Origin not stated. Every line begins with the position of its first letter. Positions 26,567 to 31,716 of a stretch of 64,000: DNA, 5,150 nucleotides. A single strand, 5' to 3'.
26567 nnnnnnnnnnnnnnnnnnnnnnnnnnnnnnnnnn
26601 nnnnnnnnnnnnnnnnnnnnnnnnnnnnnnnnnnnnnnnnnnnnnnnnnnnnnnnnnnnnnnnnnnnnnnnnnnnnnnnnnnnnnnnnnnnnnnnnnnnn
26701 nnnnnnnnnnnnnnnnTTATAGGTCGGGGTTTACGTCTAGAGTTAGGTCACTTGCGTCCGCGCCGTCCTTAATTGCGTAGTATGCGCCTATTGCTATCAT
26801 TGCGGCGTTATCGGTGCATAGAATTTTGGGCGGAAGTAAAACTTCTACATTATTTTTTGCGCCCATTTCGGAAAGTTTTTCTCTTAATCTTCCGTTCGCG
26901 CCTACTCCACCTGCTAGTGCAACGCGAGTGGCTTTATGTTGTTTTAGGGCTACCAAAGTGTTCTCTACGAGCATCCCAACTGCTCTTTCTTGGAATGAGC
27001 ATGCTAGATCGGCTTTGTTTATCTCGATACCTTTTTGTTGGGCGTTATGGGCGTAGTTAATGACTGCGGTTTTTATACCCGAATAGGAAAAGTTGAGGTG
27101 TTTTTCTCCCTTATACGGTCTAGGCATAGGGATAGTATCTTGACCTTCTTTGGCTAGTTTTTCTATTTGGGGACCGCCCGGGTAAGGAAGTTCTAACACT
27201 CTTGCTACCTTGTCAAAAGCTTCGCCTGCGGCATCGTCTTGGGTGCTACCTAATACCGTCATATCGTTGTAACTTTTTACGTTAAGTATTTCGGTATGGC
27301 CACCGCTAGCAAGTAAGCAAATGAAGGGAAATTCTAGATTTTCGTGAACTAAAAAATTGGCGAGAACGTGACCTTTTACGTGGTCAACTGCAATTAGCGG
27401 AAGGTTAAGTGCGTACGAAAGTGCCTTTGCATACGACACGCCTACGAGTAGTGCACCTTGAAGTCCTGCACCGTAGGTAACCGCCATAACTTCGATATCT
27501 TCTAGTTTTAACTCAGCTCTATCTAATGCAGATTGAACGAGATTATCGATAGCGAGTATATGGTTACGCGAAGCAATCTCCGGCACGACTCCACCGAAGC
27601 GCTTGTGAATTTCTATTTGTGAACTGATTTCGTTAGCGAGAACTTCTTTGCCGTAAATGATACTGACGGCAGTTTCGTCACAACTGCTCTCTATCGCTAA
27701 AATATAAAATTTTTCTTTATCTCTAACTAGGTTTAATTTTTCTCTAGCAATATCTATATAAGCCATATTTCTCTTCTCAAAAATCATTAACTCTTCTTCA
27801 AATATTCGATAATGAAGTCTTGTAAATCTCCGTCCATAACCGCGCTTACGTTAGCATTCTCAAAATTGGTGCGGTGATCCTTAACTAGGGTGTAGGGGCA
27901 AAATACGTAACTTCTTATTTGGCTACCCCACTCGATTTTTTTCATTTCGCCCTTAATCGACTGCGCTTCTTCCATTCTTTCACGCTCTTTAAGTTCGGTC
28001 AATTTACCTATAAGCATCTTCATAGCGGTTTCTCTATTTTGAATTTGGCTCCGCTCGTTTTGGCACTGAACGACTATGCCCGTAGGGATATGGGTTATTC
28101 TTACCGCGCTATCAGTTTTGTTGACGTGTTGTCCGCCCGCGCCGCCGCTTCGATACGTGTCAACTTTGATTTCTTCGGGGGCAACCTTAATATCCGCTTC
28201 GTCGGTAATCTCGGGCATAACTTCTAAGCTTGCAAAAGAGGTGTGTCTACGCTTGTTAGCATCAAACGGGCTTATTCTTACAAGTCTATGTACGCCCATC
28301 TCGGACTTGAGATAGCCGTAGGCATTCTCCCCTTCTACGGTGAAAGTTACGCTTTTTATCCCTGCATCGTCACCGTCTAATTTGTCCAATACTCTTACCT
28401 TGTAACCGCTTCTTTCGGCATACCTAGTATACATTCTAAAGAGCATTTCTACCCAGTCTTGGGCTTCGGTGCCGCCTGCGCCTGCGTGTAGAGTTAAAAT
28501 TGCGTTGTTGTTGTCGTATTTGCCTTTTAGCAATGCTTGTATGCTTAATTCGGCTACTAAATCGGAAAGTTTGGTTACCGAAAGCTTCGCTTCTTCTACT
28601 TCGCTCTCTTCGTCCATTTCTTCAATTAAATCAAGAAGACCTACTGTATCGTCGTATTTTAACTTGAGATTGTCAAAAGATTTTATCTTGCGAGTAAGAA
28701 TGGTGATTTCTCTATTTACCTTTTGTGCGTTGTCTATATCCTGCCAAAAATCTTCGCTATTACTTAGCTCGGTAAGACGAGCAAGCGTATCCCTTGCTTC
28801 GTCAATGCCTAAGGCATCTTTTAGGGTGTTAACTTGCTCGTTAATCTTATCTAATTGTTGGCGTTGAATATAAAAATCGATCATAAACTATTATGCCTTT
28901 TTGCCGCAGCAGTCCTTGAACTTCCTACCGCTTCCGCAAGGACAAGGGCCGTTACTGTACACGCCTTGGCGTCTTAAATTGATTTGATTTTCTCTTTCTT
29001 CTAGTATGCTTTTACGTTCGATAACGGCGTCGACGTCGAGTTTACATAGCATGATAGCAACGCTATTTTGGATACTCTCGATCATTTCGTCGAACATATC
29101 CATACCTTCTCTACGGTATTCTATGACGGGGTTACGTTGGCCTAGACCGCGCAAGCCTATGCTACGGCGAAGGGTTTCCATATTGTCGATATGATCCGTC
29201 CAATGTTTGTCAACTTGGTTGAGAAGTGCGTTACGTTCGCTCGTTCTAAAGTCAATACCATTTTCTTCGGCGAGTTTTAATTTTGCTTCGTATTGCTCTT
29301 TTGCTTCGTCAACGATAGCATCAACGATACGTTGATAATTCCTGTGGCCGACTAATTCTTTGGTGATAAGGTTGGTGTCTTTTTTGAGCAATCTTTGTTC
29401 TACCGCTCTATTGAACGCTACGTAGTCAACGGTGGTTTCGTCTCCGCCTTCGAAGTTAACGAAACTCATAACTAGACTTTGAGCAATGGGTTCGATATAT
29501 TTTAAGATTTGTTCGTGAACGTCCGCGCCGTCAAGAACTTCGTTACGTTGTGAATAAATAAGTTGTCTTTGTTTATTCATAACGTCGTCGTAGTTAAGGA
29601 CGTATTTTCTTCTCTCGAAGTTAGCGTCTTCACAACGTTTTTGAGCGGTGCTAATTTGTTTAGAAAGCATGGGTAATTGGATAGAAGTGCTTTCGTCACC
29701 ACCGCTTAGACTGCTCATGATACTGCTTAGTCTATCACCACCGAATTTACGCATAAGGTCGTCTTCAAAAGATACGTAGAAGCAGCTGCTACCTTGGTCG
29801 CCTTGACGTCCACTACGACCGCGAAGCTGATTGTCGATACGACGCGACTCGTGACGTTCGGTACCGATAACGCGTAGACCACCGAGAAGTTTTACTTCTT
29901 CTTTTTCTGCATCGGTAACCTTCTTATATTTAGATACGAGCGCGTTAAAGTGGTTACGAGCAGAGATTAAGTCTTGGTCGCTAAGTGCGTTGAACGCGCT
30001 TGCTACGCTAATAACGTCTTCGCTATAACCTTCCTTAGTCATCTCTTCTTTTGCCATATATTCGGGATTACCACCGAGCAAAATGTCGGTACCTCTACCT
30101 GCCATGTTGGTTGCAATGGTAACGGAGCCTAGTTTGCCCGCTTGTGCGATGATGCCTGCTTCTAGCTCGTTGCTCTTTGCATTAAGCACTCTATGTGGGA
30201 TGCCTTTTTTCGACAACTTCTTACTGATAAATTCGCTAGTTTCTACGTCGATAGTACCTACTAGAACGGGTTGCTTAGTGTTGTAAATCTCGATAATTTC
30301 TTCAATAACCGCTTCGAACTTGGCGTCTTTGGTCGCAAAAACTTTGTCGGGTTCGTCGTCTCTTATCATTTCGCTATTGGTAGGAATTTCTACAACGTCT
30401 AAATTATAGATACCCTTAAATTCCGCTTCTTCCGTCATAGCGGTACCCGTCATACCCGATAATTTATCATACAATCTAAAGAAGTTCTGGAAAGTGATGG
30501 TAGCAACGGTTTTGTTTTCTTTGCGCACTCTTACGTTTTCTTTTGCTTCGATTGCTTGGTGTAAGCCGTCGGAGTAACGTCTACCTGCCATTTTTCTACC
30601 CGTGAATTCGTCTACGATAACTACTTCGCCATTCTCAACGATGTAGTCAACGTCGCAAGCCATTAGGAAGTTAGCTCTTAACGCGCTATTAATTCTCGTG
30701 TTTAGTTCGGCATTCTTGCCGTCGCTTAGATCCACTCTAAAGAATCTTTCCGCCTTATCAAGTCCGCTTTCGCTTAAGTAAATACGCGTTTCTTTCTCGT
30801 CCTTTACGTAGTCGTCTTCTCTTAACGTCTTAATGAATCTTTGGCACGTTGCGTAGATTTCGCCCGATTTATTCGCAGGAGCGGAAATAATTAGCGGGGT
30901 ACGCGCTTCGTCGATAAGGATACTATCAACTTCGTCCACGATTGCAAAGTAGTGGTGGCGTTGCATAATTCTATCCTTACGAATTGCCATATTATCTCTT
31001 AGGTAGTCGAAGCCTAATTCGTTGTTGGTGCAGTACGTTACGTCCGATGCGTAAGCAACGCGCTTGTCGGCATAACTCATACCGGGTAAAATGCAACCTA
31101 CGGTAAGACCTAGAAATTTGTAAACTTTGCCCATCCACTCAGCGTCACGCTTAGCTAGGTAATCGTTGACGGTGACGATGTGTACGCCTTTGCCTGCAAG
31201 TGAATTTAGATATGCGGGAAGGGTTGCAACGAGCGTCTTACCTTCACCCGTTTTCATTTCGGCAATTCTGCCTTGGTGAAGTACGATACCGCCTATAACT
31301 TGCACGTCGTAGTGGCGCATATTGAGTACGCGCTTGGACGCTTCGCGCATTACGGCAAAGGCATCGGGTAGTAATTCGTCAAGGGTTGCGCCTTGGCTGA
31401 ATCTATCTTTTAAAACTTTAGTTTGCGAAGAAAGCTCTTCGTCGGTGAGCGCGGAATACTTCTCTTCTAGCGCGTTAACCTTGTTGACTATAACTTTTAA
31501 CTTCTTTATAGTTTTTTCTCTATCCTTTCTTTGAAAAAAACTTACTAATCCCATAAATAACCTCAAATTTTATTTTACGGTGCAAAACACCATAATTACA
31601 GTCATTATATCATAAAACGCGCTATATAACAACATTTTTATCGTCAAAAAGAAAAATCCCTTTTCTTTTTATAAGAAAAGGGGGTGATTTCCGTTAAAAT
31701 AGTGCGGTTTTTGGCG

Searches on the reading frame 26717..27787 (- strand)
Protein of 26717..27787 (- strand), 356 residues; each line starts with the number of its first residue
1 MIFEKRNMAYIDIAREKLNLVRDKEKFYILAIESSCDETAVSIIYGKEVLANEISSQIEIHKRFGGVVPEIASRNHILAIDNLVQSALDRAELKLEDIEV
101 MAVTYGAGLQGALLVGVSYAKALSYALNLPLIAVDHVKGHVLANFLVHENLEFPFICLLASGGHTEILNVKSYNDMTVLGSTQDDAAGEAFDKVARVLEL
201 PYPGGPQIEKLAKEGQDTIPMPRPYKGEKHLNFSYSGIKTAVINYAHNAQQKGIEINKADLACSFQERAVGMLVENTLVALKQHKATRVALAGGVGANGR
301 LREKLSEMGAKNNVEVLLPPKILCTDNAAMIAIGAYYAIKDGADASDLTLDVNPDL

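Call 23: search_protein_families(library=pfam, proteins=[window:26717-27787:-], max_evalue=0.00001)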
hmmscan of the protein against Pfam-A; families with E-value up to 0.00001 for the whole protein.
window:26717-27787:- (356 aa): 2 families
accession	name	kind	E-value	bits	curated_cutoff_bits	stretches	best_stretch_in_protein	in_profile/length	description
PF00814.31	TsaD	-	5.2e-92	308.7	24.8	1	48-332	1-263/264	tRNA N6-adenosine threonylcarbamoyltransferase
PF22521.2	HypF_C_2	-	9.3e-08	32.6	27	1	207-328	122-236/241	Carbamoyltransferase, Kae1-like Domain, second subdomain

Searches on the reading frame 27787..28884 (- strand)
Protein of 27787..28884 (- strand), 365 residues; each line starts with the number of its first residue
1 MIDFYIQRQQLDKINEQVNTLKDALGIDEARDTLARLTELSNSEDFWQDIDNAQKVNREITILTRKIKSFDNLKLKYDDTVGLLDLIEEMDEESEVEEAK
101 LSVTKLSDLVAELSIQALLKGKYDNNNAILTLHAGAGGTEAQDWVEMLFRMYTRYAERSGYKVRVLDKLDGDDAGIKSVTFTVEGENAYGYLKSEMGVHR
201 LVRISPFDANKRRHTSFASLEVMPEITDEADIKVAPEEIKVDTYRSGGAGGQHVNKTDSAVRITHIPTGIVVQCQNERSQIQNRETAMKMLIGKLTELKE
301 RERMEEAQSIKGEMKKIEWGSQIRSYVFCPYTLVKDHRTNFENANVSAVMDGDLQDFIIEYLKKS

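Call 23: search_protein_families(library=pfam, proteins=[window:27787-28884:-], max_evalue=0.00001)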
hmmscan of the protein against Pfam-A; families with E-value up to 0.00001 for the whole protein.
window:27787-28884:- (365 aa): 2 families
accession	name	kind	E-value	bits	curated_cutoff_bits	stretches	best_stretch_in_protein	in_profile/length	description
PF03462.23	PCRF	-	1.9e-56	191.4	24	1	32-219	3-193/194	PCRF domain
PF00472.26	RF-1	-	1.7e-43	147.7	35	1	229-338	2-116/116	RF-1 domain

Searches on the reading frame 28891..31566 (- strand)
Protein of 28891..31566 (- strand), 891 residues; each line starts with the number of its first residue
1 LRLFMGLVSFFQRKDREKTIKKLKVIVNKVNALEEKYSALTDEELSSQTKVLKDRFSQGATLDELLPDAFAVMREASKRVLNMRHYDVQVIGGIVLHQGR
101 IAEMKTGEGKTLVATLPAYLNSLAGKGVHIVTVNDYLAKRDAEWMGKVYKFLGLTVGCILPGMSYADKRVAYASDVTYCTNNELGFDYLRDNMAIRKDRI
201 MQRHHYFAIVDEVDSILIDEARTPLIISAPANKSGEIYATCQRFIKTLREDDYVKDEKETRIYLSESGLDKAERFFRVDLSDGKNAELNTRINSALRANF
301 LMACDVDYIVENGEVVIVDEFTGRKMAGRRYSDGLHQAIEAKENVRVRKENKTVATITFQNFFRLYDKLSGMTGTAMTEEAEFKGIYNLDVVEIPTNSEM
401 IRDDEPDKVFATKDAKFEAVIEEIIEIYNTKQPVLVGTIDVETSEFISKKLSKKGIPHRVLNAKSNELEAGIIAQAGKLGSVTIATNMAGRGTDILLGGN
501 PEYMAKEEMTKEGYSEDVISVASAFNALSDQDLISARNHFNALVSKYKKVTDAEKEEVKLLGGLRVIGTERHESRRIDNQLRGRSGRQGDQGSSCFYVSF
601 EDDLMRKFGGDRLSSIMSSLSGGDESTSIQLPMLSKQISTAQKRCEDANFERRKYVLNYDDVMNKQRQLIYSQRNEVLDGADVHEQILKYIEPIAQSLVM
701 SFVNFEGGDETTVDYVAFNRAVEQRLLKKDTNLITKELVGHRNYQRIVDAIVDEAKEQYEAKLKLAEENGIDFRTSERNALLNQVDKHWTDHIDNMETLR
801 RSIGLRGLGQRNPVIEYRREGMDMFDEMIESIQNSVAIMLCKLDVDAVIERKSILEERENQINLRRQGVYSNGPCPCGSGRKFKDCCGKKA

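Call 23: search_protein_families(library=pfam, proteins=[window:28891-31566:-], max_evalue=0.00001)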
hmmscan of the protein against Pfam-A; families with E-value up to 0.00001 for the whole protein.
window:28891-31566:- (891 aa): 6 families
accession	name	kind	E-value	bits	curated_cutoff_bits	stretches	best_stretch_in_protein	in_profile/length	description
PF07517.20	SecA_DEAD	-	3.7e-130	433.8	24.6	1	13-384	6-290/290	SecA DEAD-like domain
PF21090.3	P-loop_SecA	-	7.5e-86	287.4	27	1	400-621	2-201/205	SecA P-loop domain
PF07516.18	SecA_SW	-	4.1e-57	193.9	26.7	1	629-843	2-199/200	SecA Wing and Scaffold domain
PF01043.26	SecA_PP_bind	-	3.7e-35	121.3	23.5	1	234-340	2-110/110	SecA preprotein cross-linking domain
PF00270.35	DEAD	-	1.5e-06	28.5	26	1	100-218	17-131/167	DEAD/DEAH box helicase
PF02810.21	SEC-C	-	1.8e-06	28.1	20.4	1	874-889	4-19/19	SEC-C motif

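Call 25: find_related_loci(query=window:28891-31566:-, collection=genome_contigs, flank=2000)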
Query window:28891-31566:- (891 aa) in genome_contigs; peptide patterns used: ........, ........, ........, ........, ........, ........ (x = any residue, [..] = any of these).
599 stretches matched a pattern (row limit reached: there are more); 593 encode a relative of the query (tblastn E <= 1e-3); the best 80 are kept; 80 distinct loci.
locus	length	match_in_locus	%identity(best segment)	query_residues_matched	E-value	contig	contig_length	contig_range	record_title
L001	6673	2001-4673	74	1-890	0e+0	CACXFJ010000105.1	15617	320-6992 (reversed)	MAG: uncultured Clostridiales bacterium isolate RUG11213 genome assembly, contig: RUG11213_asm_105, whole genome shotgun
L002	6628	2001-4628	74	5-880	0e+0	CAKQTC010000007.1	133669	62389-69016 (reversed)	MAG: uncultured Clostridia bacterium isolate REFINED_METABAT215_TOP10_CONTIGS_1500_ASSEMBLY_K77_MERGED__Hadza_MoBio_hadz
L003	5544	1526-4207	67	1-889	0e+0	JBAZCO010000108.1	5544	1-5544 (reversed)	MAG: Clostridia bacterium isolate SO_2017_LW2_74 scaffold_31284_c1_LW138R_2017, whole genome shotgun sequence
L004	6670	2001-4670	66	5-889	0e+0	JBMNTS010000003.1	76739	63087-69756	MAG: Christensenellales bacterium isolate SBF912SR2HQ0016 scaffold_1321_c1, whole genome shotgun sequence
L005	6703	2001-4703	62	1-889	0e+0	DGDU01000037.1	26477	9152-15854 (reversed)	MAG TPA_asm: Christensenella sp. UBA3944 UBA3944_contig_6711, whole genome shotgun sequence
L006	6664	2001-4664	62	5-889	0e+0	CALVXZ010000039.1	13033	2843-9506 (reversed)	MAG: uncultured Clostridia bacterium isolate BRZ_GG__bin9 genome assembly, contig: BRZ_GG__NODE_6367_length_13033_cov_8.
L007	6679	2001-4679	60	5-889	0e+0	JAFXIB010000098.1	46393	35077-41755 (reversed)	MAG: Clostridia bacterium isolate RGIG6434 Sheep_Rectum.Co__c2963379, whole genome shotgun sequence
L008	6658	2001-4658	62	5-889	0e+0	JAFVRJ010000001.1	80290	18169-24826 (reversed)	MAG: Clostridia bacterium isolate RGIG5325 Sheep_Colon-2__c91559, whole genome shotgun sequence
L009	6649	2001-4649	61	8-889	0e+0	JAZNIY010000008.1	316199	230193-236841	MAG: Candidatus Stercoripulliclostridium sp. isolate T1900044682_TS20190148.MAGScoT_cleanbin_000015 SGB_1698_k141_161195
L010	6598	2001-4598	56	17-889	0e+0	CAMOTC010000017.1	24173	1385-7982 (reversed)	MAG: uncultured Clostridia bacterium isolate SRR873603_bin.166_metaWRAP_v1.3_MAG genome assembly, contig: NODE_4825_leng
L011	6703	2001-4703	55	3-891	0e+0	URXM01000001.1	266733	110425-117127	uncultured Clostridiales bacterium isolate UMGS1447 genome assembly, contig: NODE_4_length_266733_cov_10.892755, whole g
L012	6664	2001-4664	55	20-889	0e+0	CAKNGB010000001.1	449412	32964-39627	MAG TPA_asm: uncultured Clostridia bacterium isolate ERR3414586_bin.3_metaWRAP_v1.1_MAG genome assembly, contig: NODE_5_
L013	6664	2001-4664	56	5-889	0e+0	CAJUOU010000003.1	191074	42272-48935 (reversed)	MAG TPA_asm: uncultured Christensenellaceae bacterium isolate MGBC162486 genome assembly, contig: MGBC162486.3, whole ge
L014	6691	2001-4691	54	20-889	0e+0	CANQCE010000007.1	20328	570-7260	MAG: uncultured Clostridia bacterium isolate Lapin-004__bin45 genome assembly, contig: Lapin-004__NODE_3313_length_20328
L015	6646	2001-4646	55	7-889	0e+0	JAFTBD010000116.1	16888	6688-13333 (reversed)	MAG: Clostridia bacterium isolate RGIG3658 Goat_Rumen.Co__c2139316, whole genome shotgun sequence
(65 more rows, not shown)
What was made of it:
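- On RTX / type I-secreted giant adhesin: The organism is a Clostridia-type bacterium (call 25).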
